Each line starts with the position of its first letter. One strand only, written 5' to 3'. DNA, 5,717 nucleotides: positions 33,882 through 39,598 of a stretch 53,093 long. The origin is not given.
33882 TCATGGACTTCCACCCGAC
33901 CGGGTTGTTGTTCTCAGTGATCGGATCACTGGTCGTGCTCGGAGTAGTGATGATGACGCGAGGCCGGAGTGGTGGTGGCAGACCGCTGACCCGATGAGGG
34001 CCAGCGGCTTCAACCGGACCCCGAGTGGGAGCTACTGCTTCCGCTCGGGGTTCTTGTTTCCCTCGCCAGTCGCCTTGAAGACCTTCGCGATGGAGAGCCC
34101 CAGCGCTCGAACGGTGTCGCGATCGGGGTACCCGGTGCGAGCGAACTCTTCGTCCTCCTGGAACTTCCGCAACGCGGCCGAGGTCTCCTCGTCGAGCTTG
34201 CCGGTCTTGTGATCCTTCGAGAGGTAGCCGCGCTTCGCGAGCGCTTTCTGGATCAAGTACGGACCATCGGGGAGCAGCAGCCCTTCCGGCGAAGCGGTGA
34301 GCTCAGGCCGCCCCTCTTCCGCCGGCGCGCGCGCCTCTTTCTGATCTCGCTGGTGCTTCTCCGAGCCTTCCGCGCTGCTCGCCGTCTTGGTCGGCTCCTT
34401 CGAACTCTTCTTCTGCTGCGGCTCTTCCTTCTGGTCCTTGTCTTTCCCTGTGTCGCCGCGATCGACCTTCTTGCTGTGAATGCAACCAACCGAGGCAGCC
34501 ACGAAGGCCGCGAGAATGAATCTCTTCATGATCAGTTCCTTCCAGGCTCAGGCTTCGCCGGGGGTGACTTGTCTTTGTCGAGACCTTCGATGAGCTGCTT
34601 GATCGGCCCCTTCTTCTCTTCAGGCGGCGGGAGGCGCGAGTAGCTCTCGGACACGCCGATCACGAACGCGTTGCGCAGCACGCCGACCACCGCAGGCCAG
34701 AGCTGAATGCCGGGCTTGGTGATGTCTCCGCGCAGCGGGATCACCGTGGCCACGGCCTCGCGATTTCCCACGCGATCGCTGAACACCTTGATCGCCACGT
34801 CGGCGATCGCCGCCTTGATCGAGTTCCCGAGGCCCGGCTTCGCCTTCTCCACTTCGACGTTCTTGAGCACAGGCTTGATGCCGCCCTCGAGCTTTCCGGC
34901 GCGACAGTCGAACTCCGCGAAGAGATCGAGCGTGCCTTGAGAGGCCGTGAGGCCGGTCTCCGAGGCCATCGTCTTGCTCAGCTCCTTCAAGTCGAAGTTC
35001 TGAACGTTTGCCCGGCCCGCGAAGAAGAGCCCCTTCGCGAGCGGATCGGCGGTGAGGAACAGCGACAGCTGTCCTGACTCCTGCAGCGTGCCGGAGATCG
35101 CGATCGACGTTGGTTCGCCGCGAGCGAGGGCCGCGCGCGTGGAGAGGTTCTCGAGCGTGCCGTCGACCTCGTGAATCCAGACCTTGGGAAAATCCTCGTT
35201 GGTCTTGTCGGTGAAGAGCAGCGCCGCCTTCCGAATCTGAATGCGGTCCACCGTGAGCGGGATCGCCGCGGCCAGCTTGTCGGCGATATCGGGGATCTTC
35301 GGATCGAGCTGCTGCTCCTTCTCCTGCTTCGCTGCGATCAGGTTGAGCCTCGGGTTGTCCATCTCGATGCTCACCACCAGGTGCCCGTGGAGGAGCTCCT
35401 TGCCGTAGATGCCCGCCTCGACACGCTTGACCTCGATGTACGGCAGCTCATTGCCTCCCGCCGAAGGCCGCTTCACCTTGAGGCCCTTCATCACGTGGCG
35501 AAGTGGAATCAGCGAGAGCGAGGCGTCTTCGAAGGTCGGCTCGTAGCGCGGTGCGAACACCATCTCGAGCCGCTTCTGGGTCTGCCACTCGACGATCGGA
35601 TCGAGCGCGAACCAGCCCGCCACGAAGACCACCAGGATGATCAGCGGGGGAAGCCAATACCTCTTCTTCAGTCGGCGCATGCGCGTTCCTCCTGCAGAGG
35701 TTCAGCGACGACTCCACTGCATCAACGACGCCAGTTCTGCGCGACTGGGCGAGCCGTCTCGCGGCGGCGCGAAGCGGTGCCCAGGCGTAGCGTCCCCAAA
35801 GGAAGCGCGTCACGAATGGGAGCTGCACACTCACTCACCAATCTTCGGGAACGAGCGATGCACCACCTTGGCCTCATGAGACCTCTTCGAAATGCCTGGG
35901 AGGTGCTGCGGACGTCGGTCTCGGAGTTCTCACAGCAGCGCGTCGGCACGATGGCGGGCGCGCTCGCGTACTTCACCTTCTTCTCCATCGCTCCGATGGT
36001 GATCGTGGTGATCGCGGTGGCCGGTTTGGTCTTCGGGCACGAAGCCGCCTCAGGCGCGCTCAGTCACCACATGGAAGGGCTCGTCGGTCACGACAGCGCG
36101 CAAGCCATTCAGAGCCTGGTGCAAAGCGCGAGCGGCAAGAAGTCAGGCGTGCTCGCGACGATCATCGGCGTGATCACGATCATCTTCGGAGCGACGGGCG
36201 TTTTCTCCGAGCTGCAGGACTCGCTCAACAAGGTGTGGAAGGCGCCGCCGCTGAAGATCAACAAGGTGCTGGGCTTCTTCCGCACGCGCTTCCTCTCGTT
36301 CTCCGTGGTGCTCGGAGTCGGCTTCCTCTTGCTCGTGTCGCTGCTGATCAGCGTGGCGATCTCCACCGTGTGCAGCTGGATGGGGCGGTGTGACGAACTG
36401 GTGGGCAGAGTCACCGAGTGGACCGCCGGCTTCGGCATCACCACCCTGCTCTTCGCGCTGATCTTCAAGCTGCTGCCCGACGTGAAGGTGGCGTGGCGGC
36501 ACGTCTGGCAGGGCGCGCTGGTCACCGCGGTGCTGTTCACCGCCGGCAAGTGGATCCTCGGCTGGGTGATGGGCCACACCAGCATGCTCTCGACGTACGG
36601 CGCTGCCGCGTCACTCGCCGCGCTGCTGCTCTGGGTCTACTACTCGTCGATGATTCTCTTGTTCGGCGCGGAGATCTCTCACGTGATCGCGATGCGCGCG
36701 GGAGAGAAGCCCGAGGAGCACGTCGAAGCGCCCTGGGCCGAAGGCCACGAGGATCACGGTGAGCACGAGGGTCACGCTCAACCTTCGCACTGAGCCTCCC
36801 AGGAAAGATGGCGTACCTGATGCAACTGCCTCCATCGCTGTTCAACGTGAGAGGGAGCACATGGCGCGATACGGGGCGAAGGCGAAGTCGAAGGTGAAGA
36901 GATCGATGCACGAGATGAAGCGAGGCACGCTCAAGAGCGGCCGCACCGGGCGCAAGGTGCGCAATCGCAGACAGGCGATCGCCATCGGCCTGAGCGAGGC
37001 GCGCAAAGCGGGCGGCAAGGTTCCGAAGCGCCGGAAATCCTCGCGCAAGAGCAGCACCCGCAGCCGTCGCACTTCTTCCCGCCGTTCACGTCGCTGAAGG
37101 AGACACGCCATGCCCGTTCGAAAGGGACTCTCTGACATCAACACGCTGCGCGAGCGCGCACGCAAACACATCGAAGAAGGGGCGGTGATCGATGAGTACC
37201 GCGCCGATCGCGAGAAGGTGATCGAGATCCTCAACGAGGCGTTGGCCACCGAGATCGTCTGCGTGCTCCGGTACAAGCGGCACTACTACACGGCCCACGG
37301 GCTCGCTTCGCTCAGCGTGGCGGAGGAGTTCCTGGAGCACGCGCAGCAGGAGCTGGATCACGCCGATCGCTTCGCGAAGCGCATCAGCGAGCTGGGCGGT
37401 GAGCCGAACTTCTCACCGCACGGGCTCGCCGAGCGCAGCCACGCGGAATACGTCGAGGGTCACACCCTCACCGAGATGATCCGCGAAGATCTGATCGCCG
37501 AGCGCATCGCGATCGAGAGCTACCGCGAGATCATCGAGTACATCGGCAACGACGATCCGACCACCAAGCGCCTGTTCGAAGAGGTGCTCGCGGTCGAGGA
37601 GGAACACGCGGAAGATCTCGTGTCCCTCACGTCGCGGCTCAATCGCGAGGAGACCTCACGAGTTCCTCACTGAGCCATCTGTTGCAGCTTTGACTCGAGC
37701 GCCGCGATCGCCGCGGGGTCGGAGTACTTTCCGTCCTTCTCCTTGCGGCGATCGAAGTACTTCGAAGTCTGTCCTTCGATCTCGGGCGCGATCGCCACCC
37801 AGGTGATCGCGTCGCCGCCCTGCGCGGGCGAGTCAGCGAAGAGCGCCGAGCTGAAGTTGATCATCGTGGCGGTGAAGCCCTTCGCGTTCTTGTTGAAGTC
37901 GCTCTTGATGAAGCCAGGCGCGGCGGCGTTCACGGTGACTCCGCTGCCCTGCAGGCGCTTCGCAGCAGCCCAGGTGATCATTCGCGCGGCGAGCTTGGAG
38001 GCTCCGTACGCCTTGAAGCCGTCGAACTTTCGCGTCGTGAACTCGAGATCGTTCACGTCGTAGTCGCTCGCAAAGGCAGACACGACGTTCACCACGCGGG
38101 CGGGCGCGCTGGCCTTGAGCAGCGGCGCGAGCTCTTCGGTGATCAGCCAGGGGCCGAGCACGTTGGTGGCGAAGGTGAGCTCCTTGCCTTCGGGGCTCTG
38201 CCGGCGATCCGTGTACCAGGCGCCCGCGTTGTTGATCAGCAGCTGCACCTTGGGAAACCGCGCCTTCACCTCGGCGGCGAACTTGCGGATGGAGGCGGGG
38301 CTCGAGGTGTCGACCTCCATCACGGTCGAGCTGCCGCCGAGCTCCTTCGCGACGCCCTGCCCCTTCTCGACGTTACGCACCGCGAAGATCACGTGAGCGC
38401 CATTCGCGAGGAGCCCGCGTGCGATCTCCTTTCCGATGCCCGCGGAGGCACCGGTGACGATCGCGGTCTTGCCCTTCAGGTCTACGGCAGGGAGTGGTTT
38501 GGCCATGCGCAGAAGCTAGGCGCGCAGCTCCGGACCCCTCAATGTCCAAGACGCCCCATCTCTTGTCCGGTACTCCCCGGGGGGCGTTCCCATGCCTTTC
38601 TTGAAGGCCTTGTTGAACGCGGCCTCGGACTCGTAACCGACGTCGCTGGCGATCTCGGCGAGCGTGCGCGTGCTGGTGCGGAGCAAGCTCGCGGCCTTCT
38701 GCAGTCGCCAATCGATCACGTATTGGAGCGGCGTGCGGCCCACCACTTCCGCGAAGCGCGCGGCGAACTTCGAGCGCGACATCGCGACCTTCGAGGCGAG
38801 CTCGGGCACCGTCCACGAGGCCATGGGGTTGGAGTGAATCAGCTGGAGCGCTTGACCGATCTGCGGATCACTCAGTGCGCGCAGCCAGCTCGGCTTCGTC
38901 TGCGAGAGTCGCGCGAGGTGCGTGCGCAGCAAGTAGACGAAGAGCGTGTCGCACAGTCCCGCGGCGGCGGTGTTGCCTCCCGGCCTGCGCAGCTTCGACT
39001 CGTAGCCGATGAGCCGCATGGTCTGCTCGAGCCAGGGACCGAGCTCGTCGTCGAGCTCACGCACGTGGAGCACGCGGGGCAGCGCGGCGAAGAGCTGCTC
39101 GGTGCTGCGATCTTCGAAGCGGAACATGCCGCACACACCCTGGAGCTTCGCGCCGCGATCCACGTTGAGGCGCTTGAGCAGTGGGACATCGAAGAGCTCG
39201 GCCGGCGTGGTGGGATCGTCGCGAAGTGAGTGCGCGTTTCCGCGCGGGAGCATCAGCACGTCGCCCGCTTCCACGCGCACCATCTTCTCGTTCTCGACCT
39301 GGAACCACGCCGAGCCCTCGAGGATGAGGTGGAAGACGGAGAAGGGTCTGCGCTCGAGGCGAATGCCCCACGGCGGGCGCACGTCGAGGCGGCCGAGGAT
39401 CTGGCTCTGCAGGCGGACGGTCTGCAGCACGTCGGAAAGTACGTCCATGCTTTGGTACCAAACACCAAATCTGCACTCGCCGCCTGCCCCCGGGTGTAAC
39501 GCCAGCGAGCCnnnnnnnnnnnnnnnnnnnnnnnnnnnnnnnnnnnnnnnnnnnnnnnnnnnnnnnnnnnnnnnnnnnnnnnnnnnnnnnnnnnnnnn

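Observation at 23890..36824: Cluster of near-consensus sigma54 (-24/-12) promoters in front of stress-type genes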

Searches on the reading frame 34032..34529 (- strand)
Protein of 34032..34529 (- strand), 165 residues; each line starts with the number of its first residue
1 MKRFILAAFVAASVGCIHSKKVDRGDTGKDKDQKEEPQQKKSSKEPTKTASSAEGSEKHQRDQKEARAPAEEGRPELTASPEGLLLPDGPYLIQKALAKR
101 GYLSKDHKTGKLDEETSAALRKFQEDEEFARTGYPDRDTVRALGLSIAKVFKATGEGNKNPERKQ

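Call 8: search_protein_families(library=pfam, proteins=[window:34032-34529:-], max_evalue=0.001)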
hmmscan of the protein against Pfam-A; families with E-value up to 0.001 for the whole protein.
window:34032-34529:- (165 aa): 1 family
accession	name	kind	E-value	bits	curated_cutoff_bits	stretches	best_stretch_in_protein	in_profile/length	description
PF01471.23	PG_binding_1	-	3.2e-11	43.7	23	1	92-143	7-57/57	Putative peptidoglycan binding domain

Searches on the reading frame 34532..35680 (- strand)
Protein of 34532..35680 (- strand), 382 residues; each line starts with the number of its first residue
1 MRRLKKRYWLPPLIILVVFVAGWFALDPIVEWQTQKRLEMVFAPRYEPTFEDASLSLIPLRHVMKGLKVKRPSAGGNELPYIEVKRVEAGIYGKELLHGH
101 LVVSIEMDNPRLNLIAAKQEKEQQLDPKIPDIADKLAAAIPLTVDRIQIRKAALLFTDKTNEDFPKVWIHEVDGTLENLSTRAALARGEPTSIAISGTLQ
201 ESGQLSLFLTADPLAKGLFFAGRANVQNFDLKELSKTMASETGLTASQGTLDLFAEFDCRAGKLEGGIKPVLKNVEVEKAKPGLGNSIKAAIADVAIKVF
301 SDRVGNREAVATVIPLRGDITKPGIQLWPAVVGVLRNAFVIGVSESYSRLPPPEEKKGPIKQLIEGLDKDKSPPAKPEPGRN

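Call 8: search_protein_families(library=pfam, proteins=[window:34532-35680:-], max_evalue=0.001)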
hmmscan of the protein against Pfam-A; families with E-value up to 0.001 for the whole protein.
window:34532-35680:- (382 aa): 1 family
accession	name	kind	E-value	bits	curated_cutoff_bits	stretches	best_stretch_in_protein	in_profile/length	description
PF05359.17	DUF748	-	7.9e-14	51.1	50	1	5-277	15-277/1037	Domain of Unknown Function (DUF748)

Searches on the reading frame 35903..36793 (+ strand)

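Call 8: search_protein_families(library=pfam, proteins=[window:35903-36793:+], max_evalue=0.001)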
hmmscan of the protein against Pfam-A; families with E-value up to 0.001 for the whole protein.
window:35903-36793:+ (296 aa): 1 family
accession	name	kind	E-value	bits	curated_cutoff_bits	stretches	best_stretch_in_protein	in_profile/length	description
PF03631.20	Virul_fac_BrkB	-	2e-51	175.6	33.7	1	11-263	2-256/259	Virulence factor BrkB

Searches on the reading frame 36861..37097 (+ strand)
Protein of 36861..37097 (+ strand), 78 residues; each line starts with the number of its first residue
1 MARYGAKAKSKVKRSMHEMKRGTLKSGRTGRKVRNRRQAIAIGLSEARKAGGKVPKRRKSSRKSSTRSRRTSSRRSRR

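Call 8: search_protein_families(library=pfam, proteins=[window:36861-37097:+], max_evalue=0.001)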
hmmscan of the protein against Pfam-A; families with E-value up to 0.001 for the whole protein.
window:36861-37097:+ (78 aa): 1 family
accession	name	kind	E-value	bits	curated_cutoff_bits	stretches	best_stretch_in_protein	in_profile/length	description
PF20106.4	DUF6496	-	1.8e-20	73.5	24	1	3-58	1-58/58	Family of unknown function (DUF6496)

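Call 74: find_encoding_contigs(protein=window:36861-37097:+, flank=3000, max_places=10)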
Protein window:36861-37097:+ (78 aa): 5 contigs read that carry it; 5 places shown.
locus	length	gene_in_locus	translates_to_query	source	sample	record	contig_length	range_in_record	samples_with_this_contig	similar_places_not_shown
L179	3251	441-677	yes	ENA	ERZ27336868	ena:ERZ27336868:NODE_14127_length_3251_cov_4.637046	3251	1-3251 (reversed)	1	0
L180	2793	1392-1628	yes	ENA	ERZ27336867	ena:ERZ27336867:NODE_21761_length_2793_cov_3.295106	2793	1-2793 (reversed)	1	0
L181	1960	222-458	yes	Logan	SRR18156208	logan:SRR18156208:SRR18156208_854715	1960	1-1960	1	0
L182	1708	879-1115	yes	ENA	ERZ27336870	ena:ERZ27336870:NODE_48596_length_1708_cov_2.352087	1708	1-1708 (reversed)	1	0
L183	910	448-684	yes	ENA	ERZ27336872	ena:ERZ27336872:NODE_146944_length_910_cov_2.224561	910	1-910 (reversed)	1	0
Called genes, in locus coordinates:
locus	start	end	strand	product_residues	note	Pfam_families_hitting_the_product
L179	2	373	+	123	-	?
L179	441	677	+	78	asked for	PF20106:DUF6496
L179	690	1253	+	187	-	PF00210:Ferritin, PF02915:Rubrerythrin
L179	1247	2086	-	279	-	PF00106:adh_short, PF01370:Epimerase, PF08659:KR (weak), PF13460:NAD_binding_10 (weak), PF13561:adh_short_C2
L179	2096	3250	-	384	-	?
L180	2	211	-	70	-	?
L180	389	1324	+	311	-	PF03631:Virul_fac_BrkB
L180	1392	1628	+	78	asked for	PF20106:DUF6496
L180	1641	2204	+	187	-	PF00210:Ferritin, PF02915:Rubrerythrin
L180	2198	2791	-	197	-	?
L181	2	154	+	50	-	?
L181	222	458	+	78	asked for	PF20106:DUF6496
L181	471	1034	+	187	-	PF00210:Ferritin, PF02915:Rubrerythrin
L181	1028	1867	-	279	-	PF00106:adh_short, PF01370:Epimerase, PF08659:KR (weak), PF13460:NAD_binding_10 (weak), PF13561:adh_short_C2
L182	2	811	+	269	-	?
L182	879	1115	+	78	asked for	PF20106:DUF6496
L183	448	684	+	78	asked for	PF20106:DUF6496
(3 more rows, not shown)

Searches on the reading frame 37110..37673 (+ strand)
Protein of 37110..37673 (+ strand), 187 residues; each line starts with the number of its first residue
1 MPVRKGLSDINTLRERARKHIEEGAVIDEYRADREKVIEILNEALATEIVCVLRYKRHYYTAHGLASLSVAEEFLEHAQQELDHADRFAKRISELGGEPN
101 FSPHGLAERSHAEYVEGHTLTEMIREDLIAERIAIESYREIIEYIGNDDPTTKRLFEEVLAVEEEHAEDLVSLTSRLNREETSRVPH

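Call 8: search_protein_families(library=pfam, proteins=[window:37110-37673:+], max_evalue=0.001)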
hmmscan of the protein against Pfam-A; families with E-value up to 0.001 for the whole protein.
window:37110-37673:+ (187 aa): 3 families
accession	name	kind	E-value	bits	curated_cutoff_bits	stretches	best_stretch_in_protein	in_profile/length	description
PF00210.30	Ferritin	-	1.6e-24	86.9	24.5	1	38-179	1-141/142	Ferritin-like domain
PF02915.23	Rubrerythrin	-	4.4e-10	40.5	22.8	1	39-171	1-134/137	Rubrerythrin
PF03232.19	COQ7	-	0.00033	20.7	23.5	0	119-178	2-60/169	Ubiquinone biosynthesis protein COQ7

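Call 76: find_encoding_contigs(protein=window:37110-37673:+, flank=2000, max_places=10)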
Protein window:37110-37673:+ (187 aa): 3 contigs read that carry it; 3 places shown.
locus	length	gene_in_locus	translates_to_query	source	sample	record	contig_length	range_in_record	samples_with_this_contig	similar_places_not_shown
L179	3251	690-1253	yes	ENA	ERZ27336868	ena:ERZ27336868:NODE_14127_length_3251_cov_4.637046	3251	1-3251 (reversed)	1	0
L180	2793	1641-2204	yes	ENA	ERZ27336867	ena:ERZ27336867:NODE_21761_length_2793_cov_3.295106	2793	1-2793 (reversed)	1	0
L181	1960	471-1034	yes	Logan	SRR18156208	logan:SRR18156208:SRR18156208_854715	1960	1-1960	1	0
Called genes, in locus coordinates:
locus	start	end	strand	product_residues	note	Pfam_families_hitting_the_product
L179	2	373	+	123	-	?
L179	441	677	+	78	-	PF20106:DUF6496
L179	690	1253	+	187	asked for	PF00210:Ferritin, PF02915:Rubrerythrin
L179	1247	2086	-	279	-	PF00106:adh_short, PF01370:Epimerase, PF08659:KR (weak), PF13460:NAD_binding_10 (weak), PF13561:adh_short_C2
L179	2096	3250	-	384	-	?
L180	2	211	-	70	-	?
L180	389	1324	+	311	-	PF03631:Virul_fac_BrkB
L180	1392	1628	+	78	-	PF20106:DUF6496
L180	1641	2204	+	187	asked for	PF00210:Ferritin, PF02915:Rubrerythrin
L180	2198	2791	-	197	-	?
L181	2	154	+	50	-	?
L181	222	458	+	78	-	PF20106:DUF6496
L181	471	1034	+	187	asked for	PF00210:Ferritin, PF02915:Rubrerythrin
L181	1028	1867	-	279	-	PF00106:adh_short, PF01370:Epimerase, PF08659:KR (weak), PF13460:NAD_binding_10 (weak), PF13561:adh_short_C2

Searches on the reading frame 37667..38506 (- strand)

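Call 8: search_protein_families(library=pfam, proteins=[window:37667-38506:-], max_evalue=0.001)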
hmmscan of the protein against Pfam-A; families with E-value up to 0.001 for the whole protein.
window:37667-38506:- (279 aa): 5 families
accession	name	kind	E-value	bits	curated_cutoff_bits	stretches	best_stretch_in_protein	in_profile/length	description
PF00106.31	adh_short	-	5.8e-37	127.5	26.6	1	13-208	1-190/195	short chain dehydrogenase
PF13561.12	adh_short_C2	-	1.6e-25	90.5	27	1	19-215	1-191/236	Enoyl-(Acyl carrier protein) reductase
PF01370.27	Epimerase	-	2.2e-10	40.8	20.9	1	16-193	2-171/240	NAD dependent epimerase/dehydratase family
PF08659.16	KR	-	2.4e-06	28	22.6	1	14-99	2-94/180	KR domain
PF13460.12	NAD_binding_10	-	1.3e-05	25.6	27.2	1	19-200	1-146/184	NAD(P)H-binding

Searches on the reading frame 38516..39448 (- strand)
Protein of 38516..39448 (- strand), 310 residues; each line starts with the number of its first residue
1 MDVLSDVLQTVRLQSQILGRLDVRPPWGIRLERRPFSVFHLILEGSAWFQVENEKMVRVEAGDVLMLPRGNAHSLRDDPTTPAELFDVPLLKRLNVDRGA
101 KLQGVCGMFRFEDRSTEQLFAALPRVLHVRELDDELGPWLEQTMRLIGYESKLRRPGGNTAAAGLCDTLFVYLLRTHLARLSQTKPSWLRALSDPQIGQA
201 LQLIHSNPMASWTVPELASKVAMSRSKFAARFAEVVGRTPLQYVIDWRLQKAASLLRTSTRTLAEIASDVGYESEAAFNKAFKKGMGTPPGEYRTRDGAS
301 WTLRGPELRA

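Call 8: search_protein_families(library=pfam, proteins=[window:38516-39448:-], max_evalue=0.001)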
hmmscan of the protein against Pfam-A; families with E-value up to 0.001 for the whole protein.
window:38516-39448:- (310 aa): 5 families
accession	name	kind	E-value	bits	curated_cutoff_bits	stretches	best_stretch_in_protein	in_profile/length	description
PF12852.13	Cupin_6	-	1.2e-44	152.7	26.7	1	2-179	1-183/183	Cupin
PF12833.13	HTH_18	-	9.8e-23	80.7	33.6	1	217-296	1-80/80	Helix-turn-helix domain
PF00165.29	HTH_AraC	-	5.6e-14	52.3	26.6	2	204-243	1-40/42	Bacterial regulatory helix-turn-helix proteins, AraC family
PF02311.25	AraC_binding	-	1.3e-05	25.4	21.1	1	30-84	17-70/135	AraC-like ligand binding domain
PF07883.17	Cupin_2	-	1.4e-05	25.1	27.2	1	38-88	20-69/70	Cupin domain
